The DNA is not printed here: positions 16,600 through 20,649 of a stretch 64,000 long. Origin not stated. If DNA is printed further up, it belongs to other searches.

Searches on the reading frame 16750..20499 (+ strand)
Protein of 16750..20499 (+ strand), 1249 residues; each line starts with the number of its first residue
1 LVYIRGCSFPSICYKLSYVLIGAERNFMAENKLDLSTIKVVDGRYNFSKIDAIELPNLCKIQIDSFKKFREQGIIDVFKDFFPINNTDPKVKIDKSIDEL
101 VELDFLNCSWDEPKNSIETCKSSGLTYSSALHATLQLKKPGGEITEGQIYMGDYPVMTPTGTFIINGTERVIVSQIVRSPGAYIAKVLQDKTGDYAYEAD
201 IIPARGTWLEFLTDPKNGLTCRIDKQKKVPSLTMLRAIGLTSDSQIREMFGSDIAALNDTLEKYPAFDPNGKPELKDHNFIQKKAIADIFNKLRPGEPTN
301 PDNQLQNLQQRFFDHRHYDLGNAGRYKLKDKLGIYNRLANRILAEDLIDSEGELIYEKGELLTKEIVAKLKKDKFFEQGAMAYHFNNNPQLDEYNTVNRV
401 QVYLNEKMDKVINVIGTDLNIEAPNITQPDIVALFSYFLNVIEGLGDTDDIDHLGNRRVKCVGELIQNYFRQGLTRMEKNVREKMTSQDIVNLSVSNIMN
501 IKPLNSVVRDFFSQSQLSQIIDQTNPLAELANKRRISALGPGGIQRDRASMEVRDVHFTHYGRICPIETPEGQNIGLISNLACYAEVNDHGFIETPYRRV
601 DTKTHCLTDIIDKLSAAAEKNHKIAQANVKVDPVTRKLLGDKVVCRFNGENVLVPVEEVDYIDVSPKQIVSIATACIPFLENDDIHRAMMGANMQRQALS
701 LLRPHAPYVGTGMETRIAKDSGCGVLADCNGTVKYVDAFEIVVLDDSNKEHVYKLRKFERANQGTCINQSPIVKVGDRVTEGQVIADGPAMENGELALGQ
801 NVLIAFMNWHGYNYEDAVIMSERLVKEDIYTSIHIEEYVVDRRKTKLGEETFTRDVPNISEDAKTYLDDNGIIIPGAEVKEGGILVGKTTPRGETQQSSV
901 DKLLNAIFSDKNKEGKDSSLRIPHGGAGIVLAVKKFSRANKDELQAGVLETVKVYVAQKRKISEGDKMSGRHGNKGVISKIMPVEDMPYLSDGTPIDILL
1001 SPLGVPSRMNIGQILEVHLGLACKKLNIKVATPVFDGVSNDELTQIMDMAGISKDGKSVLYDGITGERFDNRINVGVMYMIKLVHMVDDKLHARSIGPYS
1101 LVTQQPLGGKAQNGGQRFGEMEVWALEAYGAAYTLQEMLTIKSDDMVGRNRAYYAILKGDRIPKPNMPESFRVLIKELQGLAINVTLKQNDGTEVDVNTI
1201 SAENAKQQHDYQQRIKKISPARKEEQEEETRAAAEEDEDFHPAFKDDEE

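Call 23: find_related_loci(query=window:16750-20499:+, collection=genome_contigs, flank=8000)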
Query window:16750-20499:+ (1249 aa) in genome_contigs; peptide patterns used: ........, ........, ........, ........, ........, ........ (x = any residue, [..] = any of these).
385 stretches matched a pattern; 236 encode a relative of the query (tblastn E <= 1e-3); the best 80 are kept; 80 distinct loci.
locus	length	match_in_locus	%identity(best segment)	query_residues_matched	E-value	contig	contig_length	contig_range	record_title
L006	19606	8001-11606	77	28-1231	0e+0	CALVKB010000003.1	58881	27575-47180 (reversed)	MAG: uncultured Bacilli bacterium isolate BRZ_QT__bin67 genome assembly, contig: BRZ_QT__NODE_337_length_58881_cov_6.083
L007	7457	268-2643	63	412-1208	0e+0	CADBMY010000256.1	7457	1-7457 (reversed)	MAG: uncultured Erysipelotrichaceae bacterium isolate RUG14114 genome assembly, contig: RUG14114_asm_256, whole genome s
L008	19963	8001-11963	63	44-1208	0e+0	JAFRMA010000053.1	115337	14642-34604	MAG: Solobacterium sp. isolate RGIG2592 Goat_Jejunum.Co__c644424, whole genome shotgun sequence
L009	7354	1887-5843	63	44-1197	0e+0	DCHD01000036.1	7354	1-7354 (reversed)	MAG TPA_asm: Solobacterium sp. UBA1761 UBA1761_contig_36620, whole genome shotgun sequence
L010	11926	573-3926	56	42-1196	0e+0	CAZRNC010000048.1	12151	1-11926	MAG TPA_asm: uncultured Thermomicrobiales bacterium isolate SRP344714_co1_265 genome assembly, contig: NODE_9537_length_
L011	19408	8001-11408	51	44-1225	0e+0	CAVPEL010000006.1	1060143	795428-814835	MAG: uncultured Actinomycetota bacterium isolate MFD10113.bin.2.123 genome assembly, contig: contig_4227, whole genome s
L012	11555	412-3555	57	41-1185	0e+0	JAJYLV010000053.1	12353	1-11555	MAG: Chloroflexi bacterium isolate DBS2-1.bin91 NODE_9674_length_12353_cov_8.523884, whole genome shotgun sequence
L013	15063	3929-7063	57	44-1185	0e+0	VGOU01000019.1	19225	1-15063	MAG: Chloroflexi bacterium isolate M_DeepCast_50m_m2_054 M_DeepCast_50m_m2_054_Ga0194121_10004837, whole genome shotgun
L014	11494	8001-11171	56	44-1195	0e+0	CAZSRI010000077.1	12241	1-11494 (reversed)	MAG TPA_asm: uncultured Chloroflexota bacterium isolate SRP093762_co1_41 genome assembly, contig: NODE_3023_length_12241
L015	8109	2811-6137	53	43-1197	0e+0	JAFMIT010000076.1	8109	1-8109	MAG: Actinomycetota bacterium isolate DEBay_Sum019D_L_G_102 NODE_10582_length_8109_cov_8.532779, whole genome shotgun se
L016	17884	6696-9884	55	44-1204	0e+0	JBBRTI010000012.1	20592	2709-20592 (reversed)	MAG: Candidatus Saccharimonadia bacterium isolate La2_metabat2.203 La2_metabat2.203_K_743712L20592_cov_13.9924, whole ge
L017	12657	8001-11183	58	44-1185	0e+0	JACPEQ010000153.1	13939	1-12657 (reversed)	MAG: Chloroflexi bacterium isolate NC_groundwater_339_Ag_B-0.1um_70_19 GD18-4_B1_scaffold_1217259, whole genome shotgun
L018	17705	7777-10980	53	55-1207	0e+0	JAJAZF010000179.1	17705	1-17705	MAG: Chamaesiphon sp. isolate CAN_BIN30 c_000000027630, whole genome shotgun sequence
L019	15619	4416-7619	53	55-1207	0e+0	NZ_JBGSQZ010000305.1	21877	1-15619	MAG: Chamaesiphon sp. isolate JTS-AC345 k141_3083695, whole genome shotgun sequence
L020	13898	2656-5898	52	55-1189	0e+0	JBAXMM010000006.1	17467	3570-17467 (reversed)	MAG: bacterium isolate ELA453 MAG453_6, whole genome shotgun sequence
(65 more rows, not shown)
